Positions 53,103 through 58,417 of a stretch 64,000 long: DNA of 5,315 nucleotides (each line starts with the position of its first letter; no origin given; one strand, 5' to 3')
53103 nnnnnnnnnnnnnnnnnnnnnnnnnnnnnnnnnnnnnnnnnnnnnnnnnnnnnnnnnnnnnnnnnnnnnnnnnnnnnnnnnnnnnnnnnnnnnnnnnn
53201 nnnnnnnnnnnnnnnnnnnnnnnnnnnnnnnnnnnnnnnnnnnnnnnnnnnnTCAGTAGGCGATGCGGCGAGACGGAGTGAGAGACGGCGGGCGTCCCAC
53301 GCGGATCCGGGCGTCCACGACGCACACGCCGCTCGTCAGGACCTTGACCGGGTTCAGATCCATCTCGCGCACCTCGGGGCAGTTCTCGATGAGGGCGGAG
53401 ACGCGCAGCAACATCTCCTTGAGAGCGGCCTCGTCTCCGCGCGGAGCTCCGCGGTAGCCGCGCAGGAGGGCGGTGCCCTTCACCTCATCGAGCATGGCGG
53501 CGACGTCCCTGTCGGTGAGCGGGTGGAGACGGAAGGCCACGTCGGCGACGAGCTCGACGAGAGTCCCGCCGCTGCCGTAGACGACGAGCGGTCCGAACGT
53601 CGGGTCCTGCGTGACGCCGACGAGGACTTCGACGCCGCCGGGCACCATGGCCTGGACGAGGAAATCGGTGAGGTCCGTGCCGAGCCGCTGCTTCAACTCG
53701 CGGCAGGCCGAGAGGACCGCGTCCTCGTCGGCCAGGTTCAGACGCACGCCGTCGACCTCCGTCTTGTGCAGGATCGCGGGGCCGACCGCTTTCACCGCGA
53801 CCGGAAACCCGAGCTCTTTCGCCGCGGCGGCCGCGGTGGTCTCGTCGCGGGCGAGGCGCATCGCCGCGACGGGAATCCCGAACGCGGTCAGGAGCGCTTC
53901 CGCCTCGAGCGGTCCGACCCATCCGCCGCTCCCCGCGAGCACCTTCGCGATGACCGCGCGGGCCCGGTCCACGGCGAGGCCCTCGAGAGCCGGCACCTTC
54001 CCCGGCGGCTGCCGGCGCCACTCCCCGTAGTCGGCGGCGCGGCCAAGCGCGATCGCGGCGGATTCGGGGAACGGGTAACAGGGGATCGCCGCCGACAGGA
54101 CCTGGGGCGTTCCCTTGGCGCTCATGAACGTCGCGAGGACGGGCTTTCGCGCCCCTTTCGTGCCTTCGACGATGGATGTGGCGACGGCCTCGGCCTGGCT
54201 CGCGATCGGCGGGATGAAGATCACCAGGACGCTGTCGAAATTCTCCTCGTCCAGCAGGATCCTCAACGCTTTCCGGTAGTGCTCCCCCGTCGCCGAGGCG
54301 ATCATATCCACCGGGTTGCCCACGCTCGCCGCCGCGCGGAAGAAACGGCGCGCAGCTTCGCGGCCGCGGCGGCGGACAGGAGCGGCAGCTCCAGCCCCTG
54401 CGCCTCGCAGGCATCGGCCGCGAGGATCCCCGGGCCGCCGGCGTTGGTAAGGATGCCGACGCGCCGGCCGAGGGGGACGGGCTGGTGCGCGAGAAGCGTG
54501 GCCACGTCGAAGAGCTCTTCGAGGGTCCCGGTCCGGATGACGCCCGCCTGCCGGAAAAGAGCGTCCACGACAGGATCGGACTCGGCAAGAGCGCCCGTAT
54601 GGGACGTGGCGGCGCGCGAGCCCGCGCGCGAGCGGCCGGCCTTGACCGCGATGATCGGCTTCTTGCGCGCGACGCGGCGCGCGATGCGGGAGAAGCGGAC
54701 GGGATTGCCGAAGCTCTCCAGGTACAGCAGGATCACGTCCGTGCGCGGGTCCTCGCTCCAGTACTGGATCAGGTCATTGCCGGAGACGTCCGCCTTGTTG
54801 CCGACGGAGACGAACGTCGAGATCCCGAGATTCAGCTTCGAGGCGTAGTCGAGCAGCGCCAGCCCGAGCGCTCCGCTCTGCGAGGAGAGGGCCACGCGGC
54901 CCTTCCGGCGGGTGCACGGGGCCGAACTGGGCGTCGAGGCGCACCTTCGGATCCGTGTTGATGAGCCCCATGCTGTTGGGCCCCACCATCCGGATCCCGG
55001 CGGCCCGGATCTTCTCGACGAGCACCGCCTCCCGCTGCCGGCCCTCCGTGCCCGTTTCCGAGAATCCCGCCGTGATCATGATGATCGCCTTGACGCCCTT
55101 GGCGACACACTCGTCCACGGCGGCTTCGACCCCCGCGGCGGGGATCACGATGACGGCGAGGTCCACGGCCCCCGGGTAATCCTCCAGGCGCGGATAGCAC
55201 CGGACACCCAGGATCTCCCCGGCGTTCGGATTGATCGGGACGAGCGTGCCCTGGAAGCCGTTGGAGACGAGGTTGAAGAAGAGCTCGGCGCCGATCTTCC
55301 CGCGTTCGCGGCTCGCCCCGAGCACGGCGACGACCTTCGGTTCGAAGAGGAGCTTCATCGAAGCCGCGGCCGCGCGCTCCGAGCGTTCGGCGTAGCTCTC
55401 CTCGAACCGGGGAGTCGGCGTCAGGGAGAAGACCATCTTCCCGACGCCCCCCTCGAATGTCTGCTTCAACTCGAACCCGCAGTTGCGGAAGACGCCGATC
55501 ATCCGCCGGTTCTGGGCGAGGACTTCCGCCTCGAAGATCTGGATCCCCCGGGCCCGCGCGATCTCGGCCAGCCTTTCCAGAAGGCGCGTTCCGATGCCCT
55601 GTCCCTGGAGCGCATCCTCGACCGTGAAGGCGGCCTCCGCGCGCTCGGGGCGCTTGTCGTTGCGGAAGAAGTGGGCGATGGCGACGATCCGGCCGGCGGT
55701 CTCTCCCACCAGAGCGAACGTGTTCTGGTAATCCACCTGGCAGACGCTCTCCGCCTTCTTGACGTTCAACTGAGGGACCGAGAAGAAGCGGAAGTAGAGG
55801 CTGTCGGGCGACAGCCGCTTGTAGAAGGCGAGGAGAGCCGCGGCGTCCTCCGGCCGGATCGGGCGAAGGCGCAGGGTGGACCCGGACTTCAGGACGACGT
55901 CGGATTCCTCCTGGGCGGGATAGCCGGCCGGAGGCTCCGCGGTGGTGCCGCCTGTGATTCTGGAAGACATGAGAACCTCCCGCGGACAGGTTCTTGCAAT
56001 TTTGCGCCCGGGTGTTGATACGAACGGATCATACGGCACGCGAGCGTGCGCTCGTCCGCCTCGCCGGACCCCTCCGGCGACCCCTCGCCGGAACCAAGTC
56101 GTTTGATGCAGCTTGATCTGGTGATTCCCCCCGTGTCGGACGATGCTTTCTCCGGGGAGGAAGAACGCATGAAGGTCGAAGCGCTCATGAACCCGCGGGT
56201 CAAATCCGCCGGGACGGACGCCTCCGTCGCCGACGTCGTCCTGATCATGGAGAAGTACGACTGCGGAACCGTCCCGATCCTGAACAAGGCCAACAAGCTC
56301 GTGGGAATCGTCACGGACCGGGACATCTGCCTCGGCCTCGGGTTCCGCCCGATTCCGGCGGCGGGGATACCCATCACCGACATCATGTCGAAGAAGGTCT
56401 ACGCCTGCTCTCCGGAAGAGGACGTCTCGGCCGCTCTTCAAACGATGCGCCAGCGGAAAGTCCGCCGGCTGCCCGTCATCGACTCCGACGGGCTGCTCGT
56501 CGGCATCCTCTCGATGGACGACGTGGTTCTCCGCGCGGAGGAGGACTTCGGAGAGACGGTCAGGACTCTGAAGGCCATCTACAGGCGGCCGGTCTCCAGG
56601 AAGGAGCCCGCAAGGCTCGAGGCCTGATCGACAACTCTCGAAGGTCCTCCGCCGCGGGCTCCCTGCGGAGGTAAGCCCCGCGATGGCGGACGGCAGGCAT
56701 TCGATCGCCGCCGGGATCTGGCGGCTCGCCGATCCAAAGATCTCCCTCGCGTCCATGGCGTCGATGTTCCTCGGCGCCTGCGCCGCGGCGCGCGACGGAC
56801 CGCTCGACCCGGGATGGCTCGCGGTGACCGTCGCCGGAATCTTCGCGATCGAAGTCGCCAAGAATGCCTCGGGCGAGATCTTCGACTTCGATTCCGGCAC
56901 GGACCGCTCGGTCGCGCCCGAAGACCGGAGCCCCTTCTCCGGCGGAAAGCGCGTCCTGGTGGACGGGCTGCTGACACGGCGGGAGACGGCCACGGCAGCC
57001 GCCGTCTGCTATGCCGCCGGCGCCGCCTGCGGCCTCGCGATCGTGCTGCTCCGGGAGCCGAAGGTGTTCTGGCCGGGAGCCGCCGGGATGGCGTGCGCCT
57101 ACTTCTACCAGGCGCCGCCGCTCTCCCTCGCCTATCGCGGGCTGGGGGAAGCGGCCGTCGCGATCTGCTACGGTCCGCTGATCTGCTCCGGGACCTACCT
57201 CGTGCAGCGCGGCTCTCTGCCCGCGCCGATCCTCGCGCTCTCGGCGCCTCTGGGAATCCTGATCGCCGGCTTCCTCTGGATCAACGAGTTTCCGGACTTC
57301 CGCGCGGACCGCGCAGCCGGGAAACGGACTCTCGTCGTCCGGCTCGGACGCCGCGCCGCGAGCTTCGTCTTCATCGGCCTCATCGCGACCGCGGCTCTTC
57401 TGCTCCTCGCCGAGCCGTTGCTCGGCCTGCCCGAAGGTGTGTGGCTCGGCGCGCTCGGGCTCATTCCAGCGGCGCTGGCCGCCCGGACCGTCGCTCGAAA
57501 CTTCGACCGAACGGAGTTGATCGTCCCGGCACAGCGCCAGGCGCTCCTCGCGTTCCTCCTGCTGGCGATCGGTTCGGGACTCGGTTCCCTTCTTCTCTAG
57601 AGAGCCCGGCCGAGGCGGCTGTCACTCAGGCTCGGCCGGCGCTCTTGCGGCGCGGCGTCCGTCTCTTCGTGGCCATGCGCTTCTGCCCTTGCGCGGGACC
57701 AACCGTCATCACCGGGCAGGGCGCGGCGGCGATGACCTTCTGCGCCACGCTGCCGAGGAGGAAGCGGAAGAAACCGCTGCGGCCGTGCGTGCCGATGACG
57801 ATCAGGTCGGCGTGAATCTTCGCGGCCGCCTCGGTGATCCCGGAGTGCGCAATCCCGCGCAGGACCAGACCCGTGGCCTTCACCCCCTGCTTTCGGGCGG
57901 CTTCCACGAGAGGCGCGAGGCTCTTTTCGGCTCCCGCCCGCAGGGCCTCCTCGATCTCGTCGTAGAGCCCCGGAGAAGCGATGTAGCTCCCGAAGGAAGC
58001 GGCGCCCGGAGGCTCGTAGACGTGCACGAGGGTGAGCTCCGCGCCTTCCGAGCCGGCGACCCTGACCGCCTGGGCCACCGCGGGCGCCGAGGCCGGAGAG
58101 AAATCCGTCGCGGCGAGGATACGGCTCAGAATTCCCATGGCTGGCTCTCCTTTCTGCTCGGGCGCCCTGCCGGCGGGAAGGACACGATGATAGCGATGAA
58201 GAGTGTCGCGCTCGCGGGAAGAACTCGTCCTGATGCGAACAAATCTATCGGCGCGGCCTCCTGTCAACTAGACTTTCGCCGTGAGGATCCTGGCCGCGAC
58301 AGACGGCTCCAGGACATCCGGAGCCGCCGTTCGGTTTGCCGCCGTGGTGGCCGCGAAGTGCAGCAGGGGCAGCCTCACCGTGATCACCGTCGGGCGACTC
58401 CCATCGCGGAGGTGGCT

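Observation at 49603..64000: Stress/dormancy-type island: 4 CBS-pair proteins, 3 USP genes, BON, HPF-like, PRTase, P-type ATPase, ADP-forming acyl-CoA synthetase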

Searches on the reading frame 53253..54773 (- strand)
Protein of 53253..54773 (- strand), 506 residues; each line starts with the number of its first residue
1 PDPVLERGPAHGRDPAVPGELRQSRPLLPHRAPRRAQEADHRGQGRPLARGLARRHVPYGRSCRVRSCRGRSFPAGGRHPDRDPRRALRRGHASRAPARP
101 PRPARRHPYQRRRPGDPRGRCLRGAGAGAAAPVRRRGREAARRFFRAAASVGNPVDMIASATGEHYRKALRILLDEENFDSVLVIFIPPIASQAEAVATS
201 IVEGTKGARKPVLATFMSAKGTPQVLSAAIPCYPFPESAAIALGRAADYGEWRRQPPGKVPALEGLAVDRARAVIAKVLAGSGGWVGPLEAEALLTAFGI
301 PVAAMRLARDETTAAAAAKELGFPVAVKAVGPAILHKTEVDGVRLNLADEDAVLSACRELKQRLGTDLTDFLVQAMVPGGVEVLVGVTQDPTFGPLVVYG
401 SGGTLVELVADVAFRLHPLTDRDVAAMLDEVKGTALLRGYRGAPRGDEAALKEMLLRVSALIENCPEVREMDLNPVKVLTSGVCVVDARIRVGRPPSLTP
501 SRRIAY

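Call 5: search_protein_families(library=pfam, proteins=[window:53253-54773:-], max_evalue=0.01)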
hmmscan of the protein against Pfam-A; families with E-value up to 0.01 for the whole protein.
window:53253-54773:- (506 aa): 1 family
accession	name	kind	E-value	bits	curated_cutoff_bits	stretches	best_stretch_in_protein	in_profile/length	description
PF13549.11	ATP-grasp_5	-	7.2e-73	245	27.6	1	278-492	2-221/221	ATP-grasp domain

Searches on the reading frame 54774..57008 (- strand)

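Call 5: search_protein_families(library=pfam, proteins=[window:54774-57008:-], max_evalue=0.01)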
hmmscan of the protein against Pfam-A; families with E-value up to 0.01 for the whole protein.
window:54774-57008:- (744 aa): 9 families
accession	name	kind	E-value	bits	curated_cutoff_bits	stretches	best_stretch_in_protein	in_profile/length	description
PF13380.12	CoA_binding_2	-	2.1e-23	83.4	22.8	1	558-684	1-115/116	CoA binding domain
PF02629.25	CoA_binding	-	3.9e-14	53.6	22.3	1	556-648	2-97/97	CoA binding domain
PF00583.31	Acetyltransf_1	-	5.9e-14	52.8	20.7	1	425-512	25-116/116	Acetyltransferase (GNAT) family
PF13302.13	Acetyltransf_3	-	7.1e-11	43.4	25.4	1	379-513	2-138/138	Acetyltransferase (GNAT) domain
PF13508.13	Acetyltransf_7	-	4.3e-08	33.8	27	1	433-513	6-83/84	Acetyltransferase (GNAT) domain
PF13420.13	Acetyltransf_4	-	1.8e-06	28.5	24.3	1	425-520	46-142/155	Acetyltransferase (GNAT) domain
PF13673.13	Acetyltransf_10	-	8.1e-05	23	23.6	1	426-513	27-108/128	Acetyltransferase (GNAT) domain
PF08445.16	FR47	-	0.0031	17.9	22.1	1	461-515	27-80/86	FR47-like protein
PF14542.12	Acetyltransf_CG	-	0.0039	17.7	30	1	462-491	31-60/80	GCN5-related N-acetyl-transferase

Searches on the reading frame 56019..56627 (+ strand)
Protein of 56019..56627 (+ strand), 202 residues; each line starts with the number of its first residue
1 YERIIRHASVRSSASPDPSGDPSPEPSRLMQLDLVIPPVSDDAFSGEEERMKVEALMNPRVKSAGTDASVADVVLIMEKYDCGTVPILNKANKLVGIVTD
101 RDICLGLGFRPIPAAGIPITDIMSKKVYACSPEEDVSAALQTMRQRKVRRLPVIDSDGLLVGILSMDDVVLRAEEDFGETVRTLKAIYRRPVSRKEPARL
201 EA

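Call 5: search_protein_families(library=pfam, proteins=[window:56019-56627:+], max_evalue=0.01)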
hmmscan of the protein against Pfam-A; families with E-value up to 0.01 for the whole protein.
window:56019-56627:+ (202 aa): 1 family
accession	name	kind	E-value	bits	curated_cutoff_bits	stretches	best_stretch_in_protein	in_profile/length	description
PF00571.33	CBS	-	3.7e-28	98.1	24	2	120-170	2-52/57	CBS domain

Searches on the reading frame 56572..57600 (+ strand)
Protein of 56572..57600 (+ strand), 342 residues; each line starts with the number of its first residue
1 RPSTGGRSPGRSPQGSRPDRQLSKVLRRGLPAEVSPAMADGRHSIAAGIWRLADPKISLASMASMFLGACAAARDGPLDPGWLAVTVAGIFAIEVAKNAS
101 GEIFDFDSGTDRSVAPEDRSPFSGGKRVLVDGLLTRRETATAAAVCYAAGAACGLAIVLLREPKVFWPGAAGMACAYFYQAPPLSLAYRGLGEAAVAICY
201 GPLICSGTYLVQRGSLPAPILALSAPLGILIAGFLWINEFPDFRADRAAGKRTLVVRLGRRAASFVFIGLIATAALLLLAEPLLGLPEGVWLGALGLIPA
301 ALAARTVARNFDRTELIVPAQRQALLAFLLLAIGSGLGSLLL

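Call 5: search_protein_families(library=pfam, proteins=[window:56572-57600:+], max_evalue=0.01)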
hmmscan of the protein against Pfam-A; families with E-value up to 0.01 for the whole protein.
window:56572-57600:+ (342 aa): 1 family
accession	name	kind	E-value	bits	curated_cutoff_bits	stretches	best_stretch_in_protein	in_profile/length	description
PF01040.23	UbiA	-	1.9e-30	106.4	34.2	1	64-316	4-237/250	UbiA prenyltransferase family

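Call 59: search_protein_families(library=ncbifam, proteins=[window:56683-57597:+], max_evalue=0.00001)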
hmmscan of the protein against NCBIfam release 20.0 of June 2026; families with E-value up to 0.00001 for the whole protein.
window:56683-57597:+ (305 aa): 12 families
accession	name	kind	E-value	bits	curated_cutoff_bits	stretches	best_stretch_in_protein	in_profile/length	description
NF004751.0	PRK06080.1-3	equivalog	6.4e-35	121.1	264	1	21-299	22-290/296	1,4-dihydroxy-2-naphthoate polyprenyltransferase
TIGR02235.1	menA_cyano-plnt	equivalog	5.6e-27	94.8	225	1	28-298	19-279/285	2-carboxy-1,4-naphthoquinone phytyltransferase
NF004749.0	PRK06080.1-1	equivalog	8.4e-26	90.8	277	1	12-244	22-247/311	1,4-dihydroxy-2-naphthoate polyprenyltransferase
TIGR00751.1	menA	equivalog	3.9e-24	85.6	102.15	1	21-296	5-279/284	1,4-dihydroxy-2-naphthoate octaprenyltransferase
NF004617.0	PRK05951.1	equivalog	2.5e-22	79.4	239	1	50-253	56-253/306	prenyltransferase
NF004750.0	PRK06080.1-2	equivalog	1.2e-17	64.3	346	1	23-267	20-261/301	1,4-dihydroxy-2-naphthoate polyprenyltransferase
NF004754.0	PRK06080.1-6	equivalog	5.9e-14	52.1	522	1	18-297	18-300/308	1,4-dihydroxy-2-naphthoate polyprenyltransferase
NF004753.0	PRK06080.1-5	equivalog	4.7e-13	49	555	1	13-276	15-274/312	1,4-dihydroxy-2-naphthoate polyprenyltransferase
NF009926.0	PRK13387.1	equivalog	9.8e-13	47.9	316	1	11-243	5-251/317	1,4-dihydroxy-2-naphthoate polyprenyltransferase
NF005742.0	PRK07566.1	equivalog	2.8e-12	46.4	313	1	95-242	106-251/315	chlorophyll synthase ChlG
TIGR01476.1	chlor_syn_BchG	subfamily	6.9e-10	38.8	212.3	1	89-243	72-223/283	(bacterio)chlorophyll synthase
NF004752.0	PRK06080.1-4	subfamily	4.3e-07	29.9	289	1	19-259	13-254/300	1,4-dihydroxy-2-naphthoate polyprenyltransferase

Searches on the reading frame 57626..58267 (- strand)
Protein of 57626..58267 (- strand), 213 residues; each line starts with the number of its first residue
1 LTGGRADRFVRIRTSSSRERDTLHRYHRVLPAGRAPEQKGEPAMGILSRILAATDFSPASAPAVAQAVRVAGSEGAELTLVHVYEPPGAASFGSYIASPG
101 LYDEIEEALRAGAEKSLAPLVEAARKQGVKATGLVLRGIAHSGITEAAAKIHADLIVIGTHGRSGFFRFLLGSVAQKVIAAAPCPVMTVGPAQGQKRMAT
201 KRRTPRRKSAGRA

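Call 5: search_protein_families(library=pfam, proteins=[window:57626-58267:-], max_evalue=0.01)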
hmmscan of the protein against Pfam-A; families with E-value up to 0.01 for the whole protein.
window:57626-58267:- (213 aa): 1 family
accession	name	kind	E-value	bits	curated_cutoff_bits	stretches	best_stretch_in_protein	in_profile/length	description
PF00582.32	Usp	-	1.3e-33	117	24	1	49-189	4-140/141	Universal stress protein family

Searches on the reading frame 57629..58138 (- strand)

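Call 59: search_protein_families(library=ncbifam, proteins=[window:57629-58138:-], max_evalue=0.00001)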
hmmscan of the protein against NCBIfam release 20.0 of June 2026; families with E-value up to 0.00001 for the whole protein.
window:57629-58138:- (170 aa): 3 families
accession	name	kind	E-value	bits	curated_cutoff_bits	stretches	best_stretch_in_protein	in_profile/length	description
NF008380.0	PRK11175.1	equivalog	4.3e-10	39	227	1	85-154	237-307/313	universal stress protein UspE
NF011581.0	PRK15005.1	equivalog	1e-06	29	166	1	64-146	62-143/144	universal stress protein UspF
NF012000.0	PRK15456.1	equivalog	2e-06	27.9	189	1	20-146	20-141/142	universal stress protein UspG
